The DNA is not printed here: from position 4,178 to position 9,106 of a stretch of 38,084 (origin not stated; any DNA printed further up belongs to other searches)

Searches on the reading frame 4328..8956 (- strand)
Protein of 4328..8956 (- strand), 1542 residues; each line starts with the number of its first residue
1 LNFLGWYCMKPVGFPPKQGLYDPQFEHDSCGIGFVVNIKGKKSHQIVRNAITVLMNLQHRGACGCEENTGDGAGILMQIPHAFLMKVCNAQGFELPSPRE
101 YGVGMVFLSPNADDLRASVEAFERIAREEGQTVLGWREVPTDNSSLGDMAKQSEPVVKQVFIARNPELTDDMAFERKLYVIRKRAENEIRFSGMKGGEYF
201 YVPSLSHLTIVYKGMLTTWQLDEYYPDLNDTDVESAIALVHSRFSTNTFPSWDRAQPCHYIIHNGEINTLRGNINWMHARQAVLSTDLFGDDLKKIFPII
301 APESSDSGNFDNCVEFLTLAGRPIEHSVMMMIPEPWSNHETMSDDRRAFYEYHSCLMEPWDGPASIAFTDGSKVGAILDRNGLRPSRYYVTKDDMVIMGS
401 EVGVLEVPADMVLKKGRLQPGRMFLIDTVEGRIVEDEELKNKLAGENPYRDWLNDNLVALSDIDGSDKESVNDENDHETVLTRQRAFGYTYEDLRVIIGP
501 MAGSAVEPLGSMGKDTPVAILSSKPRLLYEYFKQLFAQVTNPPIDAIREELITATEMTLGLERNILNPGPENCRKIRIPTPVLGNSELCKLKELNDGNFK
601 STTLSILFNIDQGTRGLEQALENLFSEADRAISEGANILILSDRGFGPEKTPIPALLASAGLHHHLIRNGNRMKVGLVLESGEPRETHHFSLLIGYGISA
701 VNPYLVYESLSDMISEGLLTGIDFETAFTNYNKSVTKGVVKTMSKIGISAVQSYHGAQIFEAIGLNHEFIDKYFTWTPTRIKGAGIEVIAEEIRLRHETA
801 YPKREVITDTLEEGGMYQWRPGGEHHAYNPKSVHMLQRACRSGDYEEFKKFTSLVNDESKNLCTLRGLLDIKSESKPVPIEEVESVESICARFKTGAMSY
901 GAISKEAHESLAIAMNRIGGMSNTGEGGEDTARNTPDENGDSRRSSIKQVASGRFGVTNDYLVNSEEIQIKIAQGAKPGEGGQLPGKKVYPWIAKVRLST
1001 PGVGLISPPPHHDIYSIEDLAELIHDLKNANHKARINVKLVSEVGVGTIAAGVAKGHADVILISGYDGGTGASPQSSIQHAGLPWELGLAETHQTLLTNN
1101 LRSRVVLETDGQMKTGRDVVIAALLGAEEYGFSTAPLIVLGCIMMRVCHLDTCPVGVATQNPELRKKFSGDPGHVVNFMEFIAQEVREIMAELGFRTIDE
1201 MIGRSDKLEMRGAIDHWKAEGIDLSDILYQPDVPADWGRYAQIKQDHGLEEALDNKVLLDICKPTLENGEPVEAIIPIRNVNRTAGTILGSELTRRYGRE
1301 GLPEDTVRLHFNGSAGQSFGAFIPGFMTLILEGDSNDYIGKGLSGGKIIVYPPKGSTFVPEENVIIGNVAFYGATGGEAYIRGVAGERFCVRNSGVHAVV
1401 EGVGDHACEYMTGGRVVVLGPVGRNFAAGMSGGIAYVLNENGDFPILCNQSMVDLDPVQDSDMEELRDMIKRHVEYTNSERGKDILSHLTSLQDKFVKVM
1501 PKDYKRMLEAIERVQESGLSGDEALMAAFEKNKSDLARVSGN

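Call 52: search_protein_families(library=pfam, proteins=[window:4328-8956:-], max_evalue=0.001)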
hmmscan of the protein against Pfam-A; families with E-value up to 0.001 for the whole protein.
window:4328-8956:- (1542 aa): 4 families
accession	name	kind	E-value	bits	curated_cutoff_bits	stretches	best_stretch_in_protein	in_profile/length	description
PF00310.26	GATase_2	-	4.9e-191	635.4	19.9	1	30-452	1-420/420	Glutamine amidotransferases class-II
PF01645.23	Glu_synthase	-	1.5e-153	511.8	20.4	1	826-1195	1-368/369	Conserved region in glutamate synthase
PF04898.20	Glu_syn_central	-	5e-112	374.3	22.8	1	483-766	2-277/277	Glutamate synthase central domain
PF01493.24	GXGXG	-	2.8e-85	285.1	32.5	1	1277-1464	2-189/190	GXGXG motif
